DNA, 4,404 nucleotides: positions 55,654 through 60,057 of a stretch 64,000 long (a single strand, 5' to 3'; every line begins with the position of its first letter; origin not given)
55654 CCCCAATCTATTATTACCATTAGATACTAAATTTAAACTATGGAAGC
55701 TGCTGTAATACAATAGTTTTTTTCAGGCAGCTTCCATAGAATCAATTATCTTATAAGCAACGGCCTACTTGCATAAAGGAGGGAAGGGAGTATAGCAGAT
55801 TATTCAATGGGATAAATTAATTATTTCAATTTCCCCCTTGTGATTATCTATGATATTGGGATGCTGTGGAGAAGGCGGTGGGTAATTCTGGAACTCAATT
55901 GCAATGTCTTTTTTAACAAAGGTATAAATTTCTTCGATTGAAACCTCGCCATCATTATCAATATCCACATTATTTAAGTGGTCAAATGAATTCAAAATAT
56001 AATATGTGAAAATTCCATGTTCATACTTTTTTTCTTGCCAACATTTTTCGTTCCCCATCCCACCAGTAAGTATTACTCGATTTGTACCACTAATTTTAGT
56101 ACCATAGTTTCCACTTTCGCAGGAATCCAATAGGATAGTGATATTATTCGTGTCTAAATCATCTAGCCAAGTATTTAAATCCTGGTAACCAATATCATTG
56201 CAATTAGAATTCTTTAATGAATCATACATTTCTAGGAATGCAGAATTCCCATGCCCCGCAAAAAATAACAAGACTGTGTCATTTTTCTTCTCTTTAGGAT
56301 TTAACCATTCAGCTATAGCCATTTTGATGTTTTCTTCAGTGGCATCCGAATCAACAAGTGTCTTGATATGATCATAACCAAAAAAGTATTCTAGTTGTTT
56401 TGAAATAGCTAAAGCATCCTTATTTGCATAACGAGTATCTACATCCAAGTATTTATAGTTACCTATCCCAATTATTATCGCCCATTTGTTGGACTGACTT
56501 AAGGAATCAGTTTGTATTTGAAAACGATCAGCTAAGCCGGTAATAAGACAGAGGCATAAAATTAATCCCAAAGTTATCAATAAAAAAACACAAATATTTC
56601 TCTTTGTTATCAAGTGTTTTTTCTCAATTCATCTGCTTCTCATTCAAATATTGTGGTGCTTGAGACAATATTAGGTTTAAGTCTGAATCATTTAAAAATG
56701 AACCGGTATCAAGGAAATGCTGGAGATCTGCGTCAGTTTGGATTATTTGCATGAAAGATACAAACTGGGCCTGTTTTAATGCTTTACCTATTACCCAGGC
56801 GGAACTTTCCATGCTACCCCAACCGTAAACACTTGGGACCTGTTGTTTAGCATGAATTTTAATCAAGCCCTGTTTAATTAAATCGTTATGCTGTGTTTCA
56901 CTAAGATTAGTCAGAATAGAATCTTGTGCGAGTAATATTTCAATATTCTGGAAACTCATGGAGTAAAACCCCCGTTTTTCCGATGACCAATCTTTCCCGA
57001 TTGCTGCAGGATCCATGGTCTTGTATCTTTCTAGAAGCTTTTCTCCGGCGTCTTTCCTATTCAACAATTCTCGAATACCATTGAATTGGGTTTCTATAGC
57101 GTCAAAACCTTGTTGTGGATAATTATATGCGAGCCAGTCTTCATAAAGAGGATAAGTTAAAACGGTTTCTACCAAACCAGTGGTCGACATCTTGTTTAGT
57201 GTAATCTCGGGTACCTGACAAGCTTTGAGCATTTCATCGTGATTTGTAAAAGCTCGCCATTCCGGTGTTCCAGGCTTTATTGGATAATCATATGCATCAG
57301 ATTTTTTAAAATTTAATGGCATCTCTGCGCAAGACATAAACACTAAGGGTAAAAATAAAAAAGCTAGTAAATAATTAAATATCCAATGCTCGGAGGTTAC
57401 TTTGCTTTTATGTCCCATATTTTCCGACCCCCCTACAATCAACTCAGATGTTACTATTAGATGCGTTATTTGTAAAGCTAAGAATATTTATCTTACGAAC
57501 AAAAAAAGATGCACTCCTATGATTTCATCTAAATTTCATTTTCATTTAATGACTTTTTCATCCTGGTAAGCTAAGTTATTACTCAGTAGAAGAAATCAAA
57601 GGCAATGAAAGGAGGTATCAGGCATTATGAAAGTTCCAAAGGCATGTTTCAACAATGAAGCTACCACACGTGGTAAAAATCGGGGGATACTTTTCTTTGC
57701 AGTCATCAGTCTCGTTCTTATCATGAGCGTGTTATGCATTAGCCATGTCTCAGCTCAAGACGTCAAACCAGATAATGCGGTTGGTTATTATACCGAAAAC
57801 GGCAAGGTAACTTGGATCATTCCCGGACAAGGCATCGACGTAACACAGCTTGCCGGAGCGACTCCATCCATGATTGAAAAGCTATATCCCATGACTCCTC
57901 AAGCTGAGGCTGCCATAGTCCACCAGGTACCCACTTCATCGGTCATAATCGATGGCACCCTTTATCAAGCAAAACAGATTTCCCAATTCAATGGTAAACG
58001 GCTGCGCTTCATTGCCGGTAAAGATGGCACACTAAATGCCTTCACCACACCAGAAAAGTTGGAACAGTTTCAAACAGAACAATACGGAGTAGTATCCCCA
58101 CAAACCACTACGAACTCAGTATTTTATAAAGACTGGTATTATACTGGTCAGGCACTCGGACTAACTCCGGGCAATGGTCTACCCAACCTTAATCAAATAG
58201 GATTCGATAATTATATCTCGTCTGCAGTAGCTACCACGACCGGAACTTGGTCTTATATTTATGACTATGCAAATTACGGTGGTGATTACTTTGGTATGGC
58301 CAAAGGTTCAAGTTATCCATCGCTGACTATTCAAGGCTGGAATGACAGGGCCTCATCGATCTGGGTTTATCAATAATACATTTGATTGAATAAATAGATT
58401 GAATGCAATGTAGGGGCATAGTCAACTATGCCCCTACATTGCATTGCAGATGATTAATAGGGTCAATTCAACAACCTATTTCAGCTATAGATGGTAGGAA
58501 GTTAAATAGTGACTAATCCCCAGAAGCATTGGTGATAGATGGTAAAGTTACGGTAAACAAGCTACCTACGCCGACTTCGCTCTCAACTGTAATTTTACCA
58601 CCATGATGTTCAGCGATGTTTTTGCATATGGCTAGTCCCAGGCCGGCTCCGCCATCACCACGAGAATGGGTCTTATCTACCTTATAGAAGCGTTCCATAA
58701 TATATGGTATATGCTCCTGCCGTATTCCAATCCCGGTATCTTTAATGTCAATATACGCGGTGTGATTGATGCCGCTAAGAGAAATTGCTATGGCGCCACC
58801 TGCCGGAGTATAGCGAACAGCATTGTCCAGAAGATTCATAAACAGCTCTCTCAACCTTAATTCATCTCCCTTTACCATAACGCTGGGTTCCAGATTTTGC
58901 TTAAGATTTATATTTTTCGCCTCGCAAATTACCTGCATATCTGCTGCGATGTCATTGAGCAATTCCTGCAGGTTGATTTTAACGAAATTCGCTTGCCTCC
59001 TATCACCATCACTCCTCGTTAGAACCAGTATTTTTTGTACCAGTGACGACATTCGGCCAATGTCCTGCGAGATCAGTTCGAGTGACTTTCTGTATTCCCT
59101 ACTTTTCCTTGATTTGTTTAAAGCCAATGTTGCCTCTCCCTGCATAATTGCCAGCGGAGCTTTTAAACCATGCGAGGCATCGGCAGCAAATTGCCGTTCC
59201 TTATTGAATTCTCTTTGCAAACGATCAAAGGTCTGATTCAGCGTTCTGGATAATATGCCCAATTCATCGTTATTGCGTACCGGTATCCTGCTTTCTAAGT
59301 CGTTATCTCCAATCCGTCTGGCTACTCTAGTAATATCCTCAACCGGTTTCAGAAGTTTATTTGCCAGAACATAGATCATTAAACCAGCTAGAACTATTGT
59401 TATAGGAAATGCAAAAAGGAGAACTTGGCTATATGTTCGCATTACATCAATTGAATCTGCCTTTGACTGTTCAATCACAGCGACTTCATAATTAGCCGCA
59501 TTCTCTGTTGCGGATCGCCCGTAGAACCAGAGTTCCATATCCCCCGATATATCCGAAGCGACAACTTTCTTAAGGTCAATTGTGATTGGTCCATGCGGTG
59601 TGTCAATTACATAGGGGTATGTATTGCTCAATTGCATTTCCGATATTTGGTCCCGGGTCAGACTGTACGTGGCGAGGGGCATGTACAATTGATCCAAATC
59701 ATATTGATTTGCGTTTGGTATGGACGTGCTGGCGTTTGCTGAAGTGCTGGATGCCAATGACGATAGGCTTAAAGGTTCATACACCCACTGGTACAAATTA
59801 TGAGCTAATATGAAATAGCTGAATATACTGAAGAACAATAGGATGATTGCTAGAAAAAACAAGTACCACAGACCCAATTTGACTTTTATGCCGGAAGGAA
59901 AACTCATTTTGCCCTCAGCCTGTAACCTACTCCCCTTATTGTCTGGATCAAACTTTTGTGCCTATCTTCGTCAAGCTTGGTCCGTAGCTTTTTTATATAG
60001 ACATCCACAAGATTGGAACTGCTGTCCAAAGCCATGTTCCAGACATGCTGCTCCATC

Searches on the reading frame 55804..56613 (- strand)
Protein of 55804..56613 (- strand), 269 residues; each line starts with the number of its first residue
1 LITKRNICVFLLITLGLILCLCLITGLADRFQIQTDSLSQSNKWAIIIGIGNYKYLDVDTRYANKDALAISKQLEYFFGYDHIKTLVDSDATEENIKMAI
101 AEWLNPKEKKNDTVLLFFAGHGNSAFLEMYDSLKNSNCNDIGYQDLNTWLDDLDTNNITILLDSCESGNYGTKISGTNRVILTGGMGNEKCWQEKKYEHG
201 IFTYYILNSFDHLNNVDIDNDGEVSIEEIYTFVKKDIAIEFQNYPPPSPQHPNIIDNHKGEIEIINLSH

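Call 51: search_protein_families(library=pfam, proteins=[window:55804-56613:-], max_evalue=0.001)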
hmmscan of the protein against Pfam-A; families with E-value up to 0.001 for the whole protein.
window:55804-56613:- (269 aa): 2 families
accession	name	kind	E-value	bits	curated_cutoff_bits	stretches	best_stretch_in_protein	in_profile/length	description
PF00656.27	Peptidase_C14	-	1.6e-15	57.9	21.4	1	43-241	2-213/233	Caspase domain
PF01650.23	Peptidase_C13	-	2.8e-08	34.1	22.8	1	107-238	104-235/258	Peptidase C13 family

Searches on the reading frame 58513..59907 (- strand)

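Call 51: search_protein_families(library=pfam, proteins=[window:58513-59907:-], max_evalue=0.001)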
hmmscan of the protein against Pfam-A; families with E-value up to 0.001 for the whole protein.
window:58513-59907:- (464 aa): 3 families
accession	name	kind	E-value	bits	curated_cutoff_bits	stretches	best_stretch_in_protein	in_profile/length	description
PF02518.31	HATPase_c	-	9.9e-30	103.7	26.4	1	347-456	1-108/111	Histidine kinase-, DNA gyrase B-, and HSP90-like ATPase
PF00672.30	HAMP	-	1.5e-14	54.5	25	1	180-231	1-52/53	HAMP domain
PF00512.31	HisKA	-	7.4e-11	42.4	26.9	1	237-300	2-64/66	His Kinase A (phospho-acceptor) domain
